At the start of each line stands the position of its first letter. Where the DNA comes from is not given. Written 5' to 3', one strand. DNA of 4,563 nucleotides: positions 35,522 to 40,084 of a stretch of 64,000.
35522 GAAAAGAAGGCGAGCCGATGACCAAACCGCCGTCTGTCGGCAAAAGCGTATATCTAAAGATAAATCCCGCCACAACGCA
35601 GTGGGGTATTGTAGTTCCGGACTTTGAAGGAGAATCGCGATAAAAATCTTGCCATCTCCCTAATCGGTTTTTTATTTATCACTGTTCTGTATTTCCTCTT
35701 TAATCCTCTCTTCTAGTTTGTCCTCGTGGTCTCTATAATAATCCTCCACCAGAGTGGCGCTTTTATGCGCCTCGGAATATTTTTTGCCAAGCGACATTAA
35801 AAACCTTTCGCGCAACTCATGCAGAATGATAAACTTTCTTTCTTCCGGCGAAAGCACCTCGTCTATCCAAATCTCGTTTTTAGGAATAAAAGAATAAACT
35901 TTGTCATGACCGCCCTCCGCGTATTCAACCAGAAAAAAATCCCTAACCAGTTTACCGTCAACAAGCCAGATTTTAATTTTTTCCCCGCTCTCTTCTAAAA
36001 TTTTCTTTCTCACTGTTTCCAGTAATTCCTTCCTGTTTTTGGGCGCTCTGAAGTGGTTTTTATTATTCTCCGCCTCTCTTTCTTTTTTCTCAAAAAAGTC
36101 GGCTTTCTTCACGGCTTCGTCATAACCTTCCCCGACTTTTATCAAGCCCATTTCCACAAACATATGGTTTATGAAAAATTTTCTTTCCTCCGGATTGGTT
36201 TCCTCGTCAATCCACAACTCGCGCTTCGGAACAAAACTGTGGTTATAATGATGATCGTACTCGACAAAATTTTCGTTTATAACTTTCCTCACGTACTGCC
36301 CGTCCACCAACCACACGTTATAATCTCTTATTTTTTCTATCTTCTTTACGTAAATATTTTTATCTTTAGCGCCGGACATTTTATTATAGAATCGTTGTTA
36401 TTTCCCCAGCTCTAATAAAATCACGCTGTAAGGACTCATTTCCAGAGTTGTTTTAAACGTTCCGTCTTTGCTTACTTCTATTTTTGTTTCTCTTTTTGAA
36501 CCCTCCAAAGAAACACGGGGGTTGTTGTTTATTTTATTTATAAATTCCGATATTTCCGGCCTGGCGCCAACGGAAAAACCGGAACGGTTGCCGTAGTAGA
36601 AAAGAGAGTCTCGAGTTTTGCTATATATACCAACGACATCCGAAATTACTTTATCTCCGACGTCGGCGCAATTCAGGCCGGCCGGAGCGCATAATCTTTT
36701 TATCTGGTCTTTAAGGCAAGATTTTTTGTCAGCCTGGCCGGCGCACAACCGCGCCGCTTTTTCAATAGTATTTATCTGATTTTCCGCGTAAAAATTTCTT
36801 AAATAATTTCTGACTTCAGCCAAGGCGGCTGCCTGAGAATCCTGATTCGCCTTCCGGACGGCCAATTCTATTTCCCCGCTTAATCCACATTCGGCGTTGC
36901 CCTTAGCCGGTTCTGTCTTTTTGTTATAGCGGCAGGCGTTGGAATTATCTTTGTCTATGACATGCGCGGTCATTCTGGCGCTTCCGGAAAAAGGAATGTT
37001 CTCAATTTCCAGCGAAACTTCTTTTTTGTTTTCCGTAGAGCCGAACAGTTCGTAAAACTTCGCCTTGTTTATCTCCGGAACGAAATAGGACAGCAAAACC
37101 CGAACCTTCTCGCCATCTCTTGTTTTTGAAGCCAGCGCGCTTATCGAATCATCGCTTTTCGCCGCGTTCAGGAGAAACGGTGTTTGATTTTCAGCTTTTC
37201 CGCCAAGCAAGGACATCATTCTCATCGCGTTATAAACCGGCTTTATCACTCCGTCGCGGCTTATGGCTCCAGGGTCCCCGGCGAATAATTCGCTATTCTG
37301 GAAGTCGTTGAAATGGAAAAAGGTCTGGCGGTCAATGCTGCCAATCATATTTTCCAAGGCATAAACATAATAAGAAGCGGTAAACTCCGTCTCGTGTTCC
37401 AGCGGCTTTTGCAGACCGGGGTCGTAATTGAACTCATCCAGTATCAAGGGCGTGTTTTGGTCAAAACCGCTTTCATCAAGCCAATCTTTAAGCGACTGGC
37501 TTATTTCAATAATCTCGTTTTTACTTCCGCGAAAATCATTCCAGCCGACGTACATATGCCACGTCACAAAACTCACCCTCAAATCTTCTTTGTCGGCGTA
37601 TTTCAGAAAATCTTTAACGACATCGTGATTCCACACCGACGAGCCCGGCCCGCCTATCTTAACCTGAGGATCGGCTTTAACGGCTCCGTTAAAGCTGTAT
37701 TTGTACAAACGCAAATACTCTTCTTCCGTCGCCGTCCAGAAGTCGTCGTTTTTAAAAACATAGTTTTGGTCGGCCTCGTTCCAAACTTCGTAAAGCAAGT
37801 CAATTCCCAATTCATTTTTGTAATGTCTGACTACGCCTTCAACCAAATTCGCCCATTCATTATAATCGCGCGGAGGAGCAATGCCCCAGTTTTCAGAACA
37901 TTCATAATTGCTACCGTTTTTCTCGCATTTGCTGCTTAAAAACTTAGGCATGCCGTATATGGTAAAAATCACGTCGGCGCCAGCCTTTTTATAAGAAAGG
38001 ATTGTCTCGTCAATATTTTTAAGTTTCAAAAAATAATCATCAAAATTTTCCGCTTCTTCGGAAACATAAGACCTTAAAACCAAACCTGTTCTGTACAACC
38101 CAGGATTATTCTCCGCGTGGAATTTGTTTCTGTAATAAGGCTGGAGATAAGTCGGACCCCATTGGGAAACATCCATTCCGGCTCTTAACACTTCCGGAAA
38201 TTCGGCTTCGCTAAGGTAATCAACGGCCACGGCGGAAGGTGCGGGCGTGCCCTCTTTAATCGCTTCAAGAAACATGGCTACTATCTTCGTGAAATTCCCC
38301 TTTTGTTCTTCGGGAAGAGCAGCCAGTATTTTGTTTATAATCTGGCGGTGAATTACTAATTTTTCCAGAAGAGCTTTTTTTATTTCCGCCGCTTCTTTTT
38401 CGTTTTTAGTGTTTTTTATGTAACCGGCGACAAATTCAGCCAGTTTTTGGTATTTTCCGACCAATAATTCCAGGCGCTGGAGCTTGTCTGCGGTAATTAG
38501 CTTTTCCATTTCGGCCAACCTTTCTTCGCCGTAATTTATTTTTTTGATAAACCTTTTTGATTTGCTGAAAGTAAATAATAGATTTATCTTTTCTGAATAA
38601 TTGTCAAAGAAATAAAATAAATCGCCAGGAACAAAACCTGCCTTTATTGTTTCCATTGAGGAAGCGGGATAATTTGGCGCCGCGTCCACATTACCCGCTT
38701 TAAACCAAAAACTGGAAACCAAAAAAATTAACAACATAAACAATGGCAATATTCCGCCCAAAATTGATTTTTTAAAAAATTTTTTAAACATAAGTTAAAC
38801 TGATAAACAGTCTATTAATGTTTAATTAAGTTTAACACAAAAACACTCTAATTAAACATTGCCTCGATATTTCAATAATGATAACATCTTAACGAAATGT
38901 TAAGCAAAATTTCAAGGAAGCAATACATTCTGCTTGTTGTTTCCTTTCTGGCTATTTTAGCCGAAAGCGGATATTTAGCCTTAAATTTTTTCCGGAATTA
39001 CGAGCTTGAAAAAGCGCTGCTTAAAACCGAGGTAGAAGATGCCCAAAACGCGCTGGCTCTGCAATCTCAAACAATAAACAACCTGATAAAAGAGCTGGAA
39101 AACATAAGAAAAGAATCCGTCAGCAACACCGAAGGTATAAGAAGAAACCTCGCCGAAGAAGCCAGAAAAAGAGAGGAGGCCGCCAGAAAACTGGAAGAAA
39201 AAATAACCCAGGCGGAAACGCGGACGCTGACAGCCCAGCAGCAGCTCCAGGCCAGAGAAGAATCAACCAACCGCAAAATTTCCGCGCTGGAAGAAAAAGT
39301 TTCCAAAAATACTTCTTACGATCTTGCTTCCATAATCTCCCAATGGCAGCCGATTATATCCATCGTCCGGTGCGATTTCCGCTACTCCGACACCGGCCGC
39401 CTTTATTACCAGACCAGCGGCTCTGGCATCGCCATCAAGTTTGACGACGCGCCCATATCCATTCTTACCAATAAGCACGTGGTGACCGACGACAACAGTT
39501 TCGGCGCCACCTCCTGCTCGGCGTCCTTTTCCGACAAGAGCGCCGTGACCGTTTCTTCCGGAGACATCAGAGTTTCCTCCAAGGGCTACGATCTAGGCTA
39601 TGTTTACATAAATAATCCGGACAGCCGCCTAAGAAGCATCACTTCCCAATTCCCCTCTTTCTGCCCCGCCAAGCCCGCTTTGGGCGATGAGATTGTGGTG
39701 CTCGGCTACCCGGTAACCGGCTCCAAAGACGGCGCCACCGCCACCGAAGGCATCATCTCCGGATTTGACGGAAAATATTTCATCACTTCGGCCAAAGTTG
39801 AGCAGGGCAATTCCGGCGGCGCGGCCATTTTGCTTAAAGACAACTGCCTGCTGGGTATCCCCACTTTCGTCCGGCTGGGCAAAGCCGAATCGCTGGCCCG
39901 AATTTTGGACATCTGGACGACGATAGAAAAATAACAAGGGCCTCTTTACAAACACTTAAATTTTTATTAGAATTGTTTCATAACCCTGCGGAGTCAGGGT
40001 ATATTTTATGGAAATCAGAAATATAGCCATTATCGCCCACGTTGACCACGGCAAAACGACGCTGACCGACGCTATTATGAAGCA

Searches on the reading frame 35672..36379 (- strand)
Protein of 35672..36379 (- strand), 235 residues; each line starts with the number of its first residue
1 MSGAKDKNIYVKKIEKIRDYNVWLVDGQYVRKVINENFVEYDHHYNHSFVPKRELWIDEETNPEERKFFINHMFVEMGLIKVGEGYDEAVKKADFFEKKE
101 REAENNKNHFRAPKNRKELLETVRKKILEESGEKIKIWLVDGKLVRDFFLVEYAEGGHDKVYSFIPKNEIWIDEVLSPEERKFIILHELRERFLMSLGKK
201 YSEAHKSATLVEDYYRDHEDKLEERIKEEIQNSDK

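Call 8: search_protein_families(library=pfam, proteins=[window:35672-36379:-], max_evalue=0.001)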
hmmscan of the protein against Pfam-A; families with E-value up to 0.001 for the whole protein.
window:35672-36379:- (235 aa): 1 family
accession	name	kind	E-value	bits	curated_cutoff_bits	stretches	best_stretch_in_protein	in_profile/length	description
PF06114.19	Peptidase_M78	-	0.00029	21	22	0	163-191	22-52/123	IrrE N-terminal-like domain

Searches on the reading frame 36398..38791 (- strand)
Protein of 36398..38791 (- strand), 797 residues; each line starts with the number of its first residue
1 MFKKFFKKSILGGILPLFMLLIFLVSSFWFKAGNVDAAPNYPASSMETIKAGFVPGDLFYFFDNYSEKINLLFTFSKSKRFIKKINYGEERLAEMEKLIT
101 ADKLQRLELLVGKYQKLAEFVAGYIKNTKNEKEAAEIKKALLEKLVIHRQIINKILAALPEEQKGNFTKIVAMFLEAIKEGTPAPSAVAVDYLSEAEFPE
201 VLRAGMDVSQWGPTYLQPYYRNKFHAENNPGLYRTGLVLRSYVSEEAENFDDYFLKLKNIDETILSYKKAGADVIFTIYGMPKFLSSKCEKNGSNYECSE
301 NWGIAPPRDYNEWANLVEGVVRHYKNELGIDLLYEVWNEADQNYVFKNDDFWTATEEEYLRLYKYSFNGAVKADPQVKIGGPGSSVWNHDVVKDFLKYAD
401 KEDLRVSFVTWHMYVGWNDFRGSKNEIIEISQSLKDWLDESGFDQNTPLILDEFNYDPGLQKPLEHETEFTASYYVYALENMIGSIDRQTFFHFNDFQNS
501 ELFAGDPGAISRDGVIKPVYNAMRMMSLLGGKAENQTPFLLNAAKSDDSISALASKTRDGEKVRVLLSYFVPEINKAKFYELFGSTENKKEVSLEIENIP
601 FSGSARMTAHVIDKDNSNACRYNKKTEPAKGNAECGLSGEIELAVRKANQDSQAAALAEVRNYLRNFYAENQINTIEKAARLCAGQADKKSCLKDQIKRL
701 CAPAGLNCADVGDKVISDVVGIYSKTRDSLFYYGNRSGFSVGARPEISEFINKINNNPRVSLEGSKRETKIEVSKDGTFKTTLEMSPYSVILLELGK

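Call 8: search_protein_families(library=pfam, proteins=[window:36398-38791:-], max_evalue=0.001)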
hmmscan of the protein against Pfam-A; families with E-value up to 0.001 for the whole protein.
window:36398-38791:- (797 aa): 2 families
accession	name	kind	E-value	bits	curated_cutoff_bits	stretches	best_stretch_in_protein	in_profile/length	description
PF01229.23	Glyco_hydro_39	-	3e-27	96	26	1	256-536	75-357/472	Glycosyl hydrolases family 39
PF18915.5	DUF5667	-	3.4e-12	47.1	27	1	53-161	2-98/99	Domain of unknown function (DUF5667)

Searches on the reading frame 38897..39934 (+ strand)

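Call 8: search_protein_families(library=pfam, proteins=[window:38897-39934:+], max_evalue=0.001)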
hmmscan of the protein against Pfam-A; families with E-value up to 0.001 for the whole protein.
window:38897-39934:+ (345 aa): 2 families
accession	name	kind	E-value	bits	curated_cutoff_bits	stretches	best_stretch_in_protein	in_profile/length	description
PF13365.12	Trypsin_2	-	3.3e-13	51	27.6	1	175-321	1-144/144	Trypsin-like peptidase domain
PF00089.32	Trypsin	-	2.5e-05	24.6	20.6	1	189-329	37-201/220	Trypsin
